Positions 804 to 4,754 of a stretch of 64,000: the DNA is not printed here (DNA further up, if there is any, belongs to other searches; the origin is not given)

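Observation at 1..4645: Integrase island carrying Fic + small ORF + a 1,216-aa membrane-inserted KAP/YobI-type NTPase: candidate undescribed defence or abortive-infection module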

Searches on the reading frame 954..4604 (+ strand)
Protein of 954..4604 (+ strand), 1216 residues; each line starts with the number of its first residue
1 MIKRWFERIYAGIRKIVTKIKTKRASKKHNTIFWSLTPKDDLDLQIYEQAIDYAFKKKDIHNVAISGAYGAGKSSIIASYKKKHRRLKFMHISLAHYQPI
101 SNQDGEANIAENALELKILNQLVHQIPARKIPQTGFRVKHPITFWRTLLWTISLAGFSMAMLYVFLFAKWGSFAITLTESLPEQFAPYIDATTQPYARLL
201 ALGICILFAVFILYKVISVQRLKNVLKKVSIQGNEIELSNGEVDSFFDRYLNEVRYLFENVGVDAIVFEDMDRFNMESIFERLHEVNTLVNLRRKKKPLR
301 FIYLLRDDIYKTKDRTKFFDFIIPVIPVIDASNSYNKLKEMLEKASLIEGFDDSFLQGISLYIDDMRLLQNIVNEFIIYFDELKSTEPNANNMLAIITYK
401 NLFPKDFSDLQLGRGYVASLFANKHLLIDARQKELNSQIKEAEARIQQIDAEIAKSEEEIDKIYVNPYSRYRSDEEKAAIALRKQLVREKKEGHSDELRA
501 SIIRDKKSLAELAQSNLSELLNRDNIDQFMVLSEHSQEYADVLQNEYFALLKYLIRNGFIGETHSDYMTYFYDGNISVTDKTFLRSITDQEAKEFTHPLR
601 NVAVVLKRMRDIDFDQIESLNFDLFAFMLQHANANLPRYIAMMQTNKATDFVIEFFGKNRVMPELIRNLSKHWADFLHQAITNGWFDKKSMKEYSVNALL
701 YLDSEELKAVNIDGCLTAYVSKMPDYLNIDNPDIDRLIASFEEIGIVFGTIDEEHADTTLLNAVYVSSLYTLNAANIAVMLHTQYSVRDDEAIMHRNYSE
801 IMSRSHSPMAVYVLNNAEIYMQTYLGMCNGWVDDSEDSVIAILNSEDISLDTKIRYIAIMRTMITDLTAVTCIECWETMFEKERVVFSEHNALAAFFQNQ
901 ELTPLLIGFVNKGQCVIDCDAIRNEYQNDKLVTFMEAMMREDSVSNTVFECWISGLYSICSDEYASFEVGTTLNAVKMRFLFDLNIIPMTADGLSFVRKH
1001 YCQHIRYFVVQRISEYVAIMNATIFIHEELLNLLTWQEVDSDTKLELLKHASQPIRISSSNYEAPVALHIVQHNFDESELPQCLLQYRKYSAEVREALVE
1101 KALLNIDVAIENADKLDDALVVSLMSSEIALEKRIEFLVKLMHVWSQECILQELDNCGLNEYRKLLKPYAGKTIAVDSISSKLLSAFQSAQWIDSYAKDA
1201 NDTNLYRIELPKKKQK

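Call 3: search_protein_families(library=pfam, proteins=[window:954-4604:+], max_evalue=0.01)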
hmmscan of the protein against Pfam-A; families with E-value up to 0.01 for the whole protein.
window:954-4604:+ (1216 aa): 1 family
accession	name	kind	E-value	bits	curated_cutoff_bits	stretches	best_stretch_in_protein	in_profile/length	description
PF20693.3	YobI-ATPase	-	7.9e-116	388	27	1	47-417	1-362/363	YobI-like P-loop NTPase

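Call 4: search_protein_families(library=ncbifam, proteins=[window:954-4604:+], max_evalue=0.01)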
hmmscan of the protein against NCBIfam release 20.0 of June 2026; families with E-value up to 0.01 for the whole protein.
window:954-4604:+ (1216 aa): 0 families

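Call 5: search_protein_families(library=padloc, proteins=[window:954-4604:+], max_evalue=0.01)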
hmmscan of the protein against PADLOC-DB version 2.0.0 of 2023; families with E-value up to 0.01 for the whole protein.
window:954-4604:+ (1216 aa): 2 families
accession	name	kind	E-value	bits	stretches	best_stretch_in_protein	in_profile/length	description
PDLC02220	Tmn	-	6.6e-64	214.4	2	27-469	20-484/1273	-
PDLC03839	LeoA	-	0.0032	14.6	0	43-79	41-76/559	-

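Call 18: find_encoding_contigs(protein=window:954-4604:+, flank=10000, max_places=8)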
Protein window:954-4604:+ (1216 aa): 9 contigs read that carry it; 8 places shown.
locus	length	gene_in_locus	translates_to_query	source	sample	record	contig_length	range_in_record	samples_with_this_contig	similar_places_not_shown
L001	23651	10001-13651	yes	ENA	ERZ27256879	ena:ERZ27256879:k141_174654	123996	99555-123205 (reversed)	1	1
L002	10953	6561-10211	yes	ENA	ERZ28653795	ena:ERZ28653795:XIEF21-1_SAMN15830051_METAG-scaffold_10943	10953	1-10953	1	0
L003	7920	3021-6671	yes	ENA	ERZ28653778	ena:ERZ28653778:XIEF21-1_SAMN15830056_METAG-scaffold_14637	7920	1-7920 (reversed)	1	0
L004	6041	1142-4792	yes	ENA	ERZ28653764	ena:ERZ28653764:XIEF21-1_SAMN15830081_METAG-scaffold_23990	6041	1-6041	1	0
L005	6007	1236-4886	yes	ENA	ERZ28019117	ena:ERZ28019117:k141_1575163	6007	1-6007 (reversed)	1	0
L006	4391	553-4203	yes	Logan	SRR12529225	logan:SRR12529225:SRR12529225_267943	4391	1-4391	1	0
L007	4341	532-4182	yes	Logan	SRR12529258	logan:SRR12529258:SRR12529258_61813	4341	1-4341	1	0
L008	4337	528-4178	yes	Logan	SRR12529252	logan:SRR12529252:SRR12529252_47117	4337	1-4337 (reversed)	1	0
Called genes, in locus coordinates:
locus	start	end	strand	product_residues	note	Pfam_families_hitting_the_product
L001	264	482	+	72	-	-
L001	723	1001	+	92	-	-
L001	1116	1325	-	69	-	PF13443:HTH_26, PF01381:HTH_3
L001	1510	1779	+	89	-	-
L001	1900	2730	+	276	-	PF08401:ArdcN, PF18818:MPTase-PolyVal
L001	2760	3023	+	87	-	-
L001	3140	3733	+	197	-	PF00239:Resolvase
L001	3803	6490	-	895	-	PF07719:TPR_2 (faint), PF13428:TPR_14 (faint), PF13432:TPR_16 (faint), PF14559:TPR_19 (faint), PF19789:DUF6273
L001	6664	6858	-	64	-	-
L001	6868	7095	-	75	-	-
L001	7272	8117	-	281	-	PF01381:HTH_3, PF12844:HTH_19 (faint), PF13560:HTH_31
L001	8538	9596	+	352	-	PF22168:DIP2311-like_C (faint), PF02661:Fic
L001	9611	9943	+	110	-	-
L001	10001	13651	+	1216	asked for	PF20693:YobI-ATPase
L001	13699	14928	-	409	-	PF00589:Phage_integrase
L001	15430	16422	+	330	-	PF02073:Peptidase_M29 (weak)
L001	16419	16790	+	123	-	-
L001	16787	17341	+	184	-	PF01022:HTH_5, PF12840:HTH_20, PF09860:DUF2087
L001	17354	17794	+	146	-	-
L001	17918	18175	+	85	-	-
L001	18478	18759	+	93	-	-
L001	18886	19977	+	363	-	PF21571:ArgZ-like_C_1st, PF21570:ArgZ-like_C_2nd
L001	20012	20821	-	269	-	PF02311:AraC_binding, PF12833:HTH_18, PF00165:HTH_AraC (weak)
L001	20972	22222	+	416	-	PF01408:GFO_IDH_MocA, PF21252:Glyco_hydro_109_C (weak)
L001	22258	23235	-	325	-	-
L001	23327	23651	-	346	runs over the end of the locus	PF05343:Peptidase_M42, PF01546:Peptidase_M20 (weak)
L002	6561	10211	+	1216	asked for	PF20693:YobI-ATPase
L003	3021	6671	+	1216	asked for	PF20693:YobI-ATPase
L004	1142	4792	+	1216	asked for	PF20693:YobI-ATPase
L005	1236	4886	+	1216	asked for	PF20693:YobI-ATPase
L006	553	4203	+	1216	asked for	PF20693:YobI-ATPase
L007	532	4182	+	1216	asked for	PF20693:YobI-ATPase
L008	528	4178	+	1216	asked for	PF20693:YobI-ATPase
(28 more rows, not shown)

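Call 20: search_protein_families(library=padloc, proteins=[L001:8538-9596:+, L001:7272-8117:-, L001:3803-6490:-, L001:6664-6858:-, L001:6868-7095:-, L001:3140-3733:+, L001:1900-2730:+, L001:2760-3023:+, L001:1510-1779:+, L001:723-1001:+], max_evalue=0.001)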
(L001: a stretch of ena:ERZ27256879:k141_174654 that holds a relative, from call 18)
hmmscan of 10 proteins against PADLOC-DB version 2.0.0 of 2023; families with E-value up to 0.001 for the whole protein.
L001:8538-9596:+ (352 aa): 7 families
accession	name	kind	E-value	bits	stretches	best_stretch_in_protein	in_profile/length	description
PDLC03963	SoFic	-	1.9e-38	130.8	1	44-348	50-352/361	-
PDLC04966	PDC-S24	-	5.2e-14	50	1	128-248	251-370/497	-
PDLC04837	PDC-S04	-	1.4e-12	45.4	1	48-249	23-211/234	-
PDLC04839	PDC-S04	-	1.8e-12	45.4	1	158-247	98-187/205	-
PDLC04840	PDC-S04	-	7.1e-12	43.5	1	53-245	14-198/227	-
PDLC04836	PDC-S04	-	8.9e-11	39.4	1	32-245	7-211/244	-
PDLC04838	PDC-S04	-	5.3e-05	21.1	1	189-222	136-169/209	-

L001:7272-8117:- (281 aa): 12 families
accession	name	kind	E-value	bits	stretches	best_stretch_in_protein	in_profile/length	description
PDLC03947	RmrA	-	2e-07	28.2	1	4-67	11-76/383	-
PDLC03949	RmrA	-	2.2e-06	24.8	1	7-72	5-72/363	-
PDLC03954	RmrA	-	1.7e-05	22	1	6-61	12-67/380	-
PDLC03943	RmrA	-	2.3e-05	21.6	1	6-74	4-74/370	-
PDLC03951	RmrA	-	5.1e-05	20.4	1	6-61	10-65/400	-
PDLC03952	RmrA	-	9.6e-05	19.4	1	5-58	23-76/395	-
PDLC02926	HTH_VI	-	9.8e-05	20.5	1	5-58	2-55/92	-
PDLC04142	capH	-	0.00013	21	1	1-62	3-60/103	capH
PDLC03944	RmrA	-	0.00018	18.7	1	6-58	8-60/384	-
PDLC04775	PDC-M69A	-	0.00026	19.5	1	4-74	7-79/113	-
PDLC04757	PDC-M64B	-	0.00037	18.5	1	3-60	28-85/128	-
PDLC04760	PDC-M64C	-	0.00058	18.2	1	3-60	25-82/93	-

L001:3803-6490:- (895 aa): 0 families

L001:6664-6858:- (64 aa): 0 families

L001:6868-7095:- (75 aa): 0 families

L001:3140-3733:+ (197 aa): 1 family
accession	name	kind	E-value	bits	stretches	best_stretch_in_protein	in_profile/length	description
PDLC04133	mad1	-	0.00023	19.4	1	173-194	6-27/60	mads_1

L001:1900-2730:+ (276 aa): 0 families

L001:2760-3023:+ (87 aa): 0 families

L001:1510-1779:+ (89 aa): 0 families

L001:723-1001:+ (92 aa): 0 families

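Call 21: search_protein_families(library=ncbifam, proteins=[L001:8538-9596:+, L001:7272-8117:-, L001:3803-6490:-, L001:3140-3733:+, L001:1900-2730:+], max_evalue=0.001)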
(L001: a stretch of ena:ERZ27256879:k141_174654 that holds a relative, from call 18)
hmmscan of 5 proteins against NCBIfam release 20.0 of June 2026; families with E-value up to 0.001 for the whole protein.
L001:8538-9596:+ (352 aa): 2 families
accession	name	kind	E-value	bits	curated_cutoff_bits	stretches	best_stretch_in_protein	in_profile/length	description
NF046030.1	ProtAdlyltaseSoFic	equivalog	6.5e-13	48.4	550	1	49-311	54-298/361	protein adenylyltransferase Fic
TIGR02613.1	mob_myst_B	hypoth_equivalog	0.00021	21.2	124.4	1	194-246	120-173/186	mobile mystery protein B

L001:7272-8117:- (281 aa): 7 families
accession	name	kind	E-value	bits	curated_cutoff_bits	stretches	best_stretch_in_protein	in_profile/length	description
TIGR03070.1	couple_hipB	subfamily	1.5e-07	31.3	71.65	1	5-51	3-49/58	type II toxin-antitoxin system Y4mF family antitoxin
TIGR00270.2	TIGR00270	equivalog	2e-07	30.9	110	1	6-71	77-142/159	multiprotein bridging factor aMBF1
NF041951.1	phage_RstR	subfamily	1.2e-06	28.8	80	1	3-61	1-59/108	RstR family transcriptional repressor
NF003162.0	PRK04140.1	equivalog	5.2e-06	25.7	263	1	6-59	128-181/317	transcriptional regulator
TIGR03830.1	CxxCG_CxxCG_HTH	subfamily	8.1e-06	25.7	61.8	1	5-52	66-112/127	type II TA system antitoxin MqsA family protein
NF007257.0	PRK09706.1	subfamily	1.3e-05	25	101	1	4-59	5-60/135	transcriptional repressor DicA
NF047948.1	male_kill_WMK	equivalog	5.1e-05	22.9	300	1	3-79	161-235/300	WO male-killing family protein Wmk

L001:3803-6490:- (895 aa): 3 families
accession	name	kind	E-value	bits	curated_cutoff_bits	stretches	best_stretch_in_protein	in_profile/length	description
TIGR02552.1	LcrH_SycD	equivalog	4.6e-07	29.6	104.8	0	590-628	4-42/136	SycD/LcrH family type III secretion system chaperone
TIGR03302.1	OM_YfiO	subfamily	4.7e-07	29.5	81.4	0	605-635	34-64/239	outer membrane protein assembly factor BamD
TIGR02795.1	tol_pal_ybgF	equivalog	0.00097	19.7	90.1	0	606-673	4-64/119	tol-pal system protein YbgF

L001:3140-3733:+ (197 aa): 2 families
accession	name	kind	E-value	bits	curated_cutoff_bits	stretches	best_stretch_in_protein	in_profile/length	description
NF041201.1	recomb_XisF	equivalog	1e-15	57.7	375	1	5-149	2-145/465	fdxN element excision recombinase XisF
NF009949.0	PRK13413.1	equivalog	3.6e-15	56.2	272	1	33-195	34-195/203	master DNA invertase Mpi family serine-type recombinase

L001:1900-2730:+ (276 aa): 0 families
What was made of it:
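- On SoFic (class II Fic defence protein): NCBIfam NF046030 gives 48.4 bits against a cut-off of 550 (call 21).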
